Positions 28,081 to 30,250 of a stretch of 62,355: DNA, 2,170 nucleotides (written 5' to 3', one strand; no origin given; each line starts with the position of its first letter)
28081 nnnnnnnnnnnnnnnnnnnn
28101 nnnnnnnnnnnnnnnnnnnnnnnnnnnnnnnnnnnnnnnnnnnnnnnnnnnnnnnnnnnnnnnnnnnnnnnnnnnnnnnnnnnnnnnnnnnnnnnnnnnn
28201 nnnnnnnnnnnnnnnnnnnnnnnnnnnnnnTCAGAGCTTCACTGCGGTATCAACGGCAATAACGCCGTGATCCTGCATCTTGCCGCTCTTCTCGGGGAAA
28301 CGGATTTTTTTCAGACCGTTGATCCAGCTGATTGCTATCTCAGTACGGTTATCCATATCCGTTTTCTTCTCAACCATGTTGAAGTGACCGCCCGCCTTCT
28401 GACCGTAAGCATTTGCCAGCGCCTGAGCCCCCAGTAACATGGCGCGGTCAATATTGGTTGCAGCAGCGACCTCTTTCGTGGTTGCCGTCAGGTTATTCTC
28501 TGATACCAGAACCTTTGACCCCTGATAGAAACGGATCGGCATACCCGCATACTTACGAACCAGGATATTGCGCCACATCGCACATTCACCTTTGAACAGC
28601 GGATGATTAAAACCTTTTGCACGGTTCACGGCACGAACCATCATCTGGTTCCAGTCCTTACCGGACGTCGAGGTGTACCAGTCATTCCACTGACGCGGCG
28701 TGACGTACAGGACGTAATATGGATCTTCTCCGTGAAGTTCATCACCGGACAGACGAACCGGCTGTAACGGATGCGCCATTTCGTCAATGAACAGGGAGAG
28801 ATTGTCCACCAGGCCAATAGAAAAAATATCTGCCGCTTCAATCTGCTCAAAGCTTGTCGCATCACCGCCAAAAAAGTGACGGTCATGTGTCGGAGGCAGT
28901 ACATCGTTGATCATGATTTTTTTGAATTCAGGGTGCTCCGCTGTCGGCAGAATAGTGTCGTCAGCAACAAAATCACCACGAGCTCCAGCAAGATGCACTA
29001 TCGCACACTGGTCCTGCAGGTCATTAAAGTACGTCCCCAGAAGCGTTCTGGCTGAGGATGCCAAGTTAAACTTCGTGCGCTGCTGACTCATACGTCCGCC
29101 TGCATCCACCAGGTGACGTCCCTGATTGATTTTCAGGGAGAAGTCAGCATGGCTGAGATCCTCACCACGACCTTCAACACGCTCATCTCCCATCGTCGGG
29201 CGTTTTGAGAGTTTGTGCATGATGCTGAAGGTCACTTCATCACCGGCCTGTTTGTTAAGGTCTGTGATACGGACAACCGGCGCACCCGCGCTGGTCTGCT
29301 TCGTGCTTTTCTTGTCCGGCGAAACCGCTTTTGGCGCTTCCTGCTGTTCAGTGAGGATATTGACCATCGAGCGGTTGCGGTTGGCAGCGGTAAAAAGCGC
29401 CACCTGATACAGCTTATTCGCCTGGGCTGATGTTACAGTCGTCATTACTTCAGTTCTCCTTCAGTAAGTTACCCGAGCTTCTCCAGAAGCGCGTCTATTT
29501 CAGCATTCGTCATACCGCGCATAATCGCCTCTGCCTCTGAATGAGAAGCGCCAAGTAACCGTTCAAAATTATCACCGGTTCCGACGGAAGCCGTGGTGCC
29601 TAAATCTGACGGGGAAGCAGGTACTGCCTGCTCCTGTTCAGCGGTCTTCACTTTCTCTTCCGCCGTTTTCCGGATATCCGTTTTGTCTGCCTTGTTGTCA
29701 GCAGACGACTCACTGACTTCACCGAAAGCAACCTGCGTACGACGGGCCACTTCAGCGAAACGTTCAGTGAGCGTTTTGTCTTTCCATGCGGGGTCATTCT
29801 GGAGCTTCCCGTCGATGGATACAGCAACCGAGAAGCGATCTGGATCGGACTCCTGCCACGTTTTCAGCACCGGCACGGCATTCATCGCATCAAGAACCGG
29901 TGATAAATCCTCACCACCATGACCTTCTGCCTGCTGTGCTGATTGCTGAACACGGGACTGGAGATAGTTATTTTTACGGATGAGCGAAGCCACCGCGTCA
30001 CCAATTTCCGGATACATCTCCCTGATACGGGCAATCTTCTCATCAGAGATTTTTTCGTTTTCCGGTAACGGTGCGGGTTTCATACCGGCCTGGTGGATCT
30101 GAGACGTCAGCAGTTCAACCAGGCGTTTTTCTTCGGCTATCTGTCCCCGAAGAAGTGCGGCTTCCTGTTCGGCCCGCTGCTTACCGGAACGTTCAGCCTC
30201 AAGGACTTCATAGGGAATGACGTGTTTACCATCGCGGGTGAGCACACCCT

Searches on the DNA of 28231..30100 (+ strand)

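Call 40: search_dna_similar(query=window:28231-30100:+, collection=ecoli_genomes, mode=near, max_rows=8)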
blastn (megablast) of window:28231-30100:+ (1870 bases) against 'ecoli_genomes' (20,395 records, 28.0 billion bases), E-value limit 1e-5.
Records with a match: 423; places in all: 478; records where one place covers at least 80% of the query: 422.
Genomes with a match: 422 of 5426; with a place that covers at least 80% of the query: 421. Places per genome that has any: lowest 1, median 1, highest 3. On chromosomes: 474 places; on plasmids: 4.
Best place of each record, by identity: >=99% 266; 95-99% 120; 90-95% 8; 80-90% 29.
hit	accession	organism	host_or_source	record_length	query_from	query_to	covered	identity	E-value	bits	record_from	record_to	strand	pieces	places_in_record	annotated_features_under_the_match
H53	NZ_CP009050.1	Escherichia coli NCCP15648 strain NCCP15648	stool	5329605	1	1870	100%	99.6%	0e+0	3415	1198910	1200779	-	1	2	N4-gp56 family major capsid protein | hypothetical protein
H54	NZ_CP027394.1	Escherichia coli O104:H4 strain FDAARGOS_349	Homo sapiens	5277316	1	1870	100%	99.6%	0e+0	3415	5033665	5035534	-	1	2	N4-gp56 family major capsid protein | hypothetical protein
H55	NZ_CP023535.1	Escherichia coli strain FDAARGOS_403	Homo sapiens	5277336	1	1870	100%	99.6%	0e+0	3415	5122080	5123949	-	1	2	N4-gp56 family major capsid protein | hypothetical protein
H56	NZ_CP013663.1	Escherichia coli strain GB089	ground beef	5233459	1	1870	100%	99.6%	0e+0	3415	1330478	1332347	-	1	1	N4-gp56 family major capsid protein | hypothetical protein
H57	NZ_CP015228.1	Escherichia coli strain 09-00049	lettuce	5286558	1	1870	100%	99.6%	0e+0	3415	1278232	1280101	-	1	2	N4-gp56 family major capsid protein | hypothetical protein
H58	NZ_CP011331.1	Escherichia coli O104:H4 str. C227-11 strain C227-11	Homo sapiens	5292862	1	1870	100%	99.6%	0e+0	3415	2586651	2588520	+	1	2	N4-gp56 family major capsid protein | hypothetical protein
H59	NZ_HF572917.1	Escherichia coli strain HUSEC2011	Homo sapiens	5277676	1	1870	100%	99.6%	0e+0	3415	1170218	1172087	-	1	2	N4-gp56 family major capsid protein | hypothetical protein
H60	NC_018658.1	Escherichia coli O104:H4 str. 2011C-3493 strain 2011C-3493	-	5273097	1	1870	100%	99.6%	0e+0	3415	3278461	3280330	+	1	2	N4-gp56 family major capsid protein | hypothetical protein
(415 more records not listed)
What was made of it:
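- No complete E. coli genome carries even the coarse O-P-O mosaic; the best identity is 99.6% (call 40).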
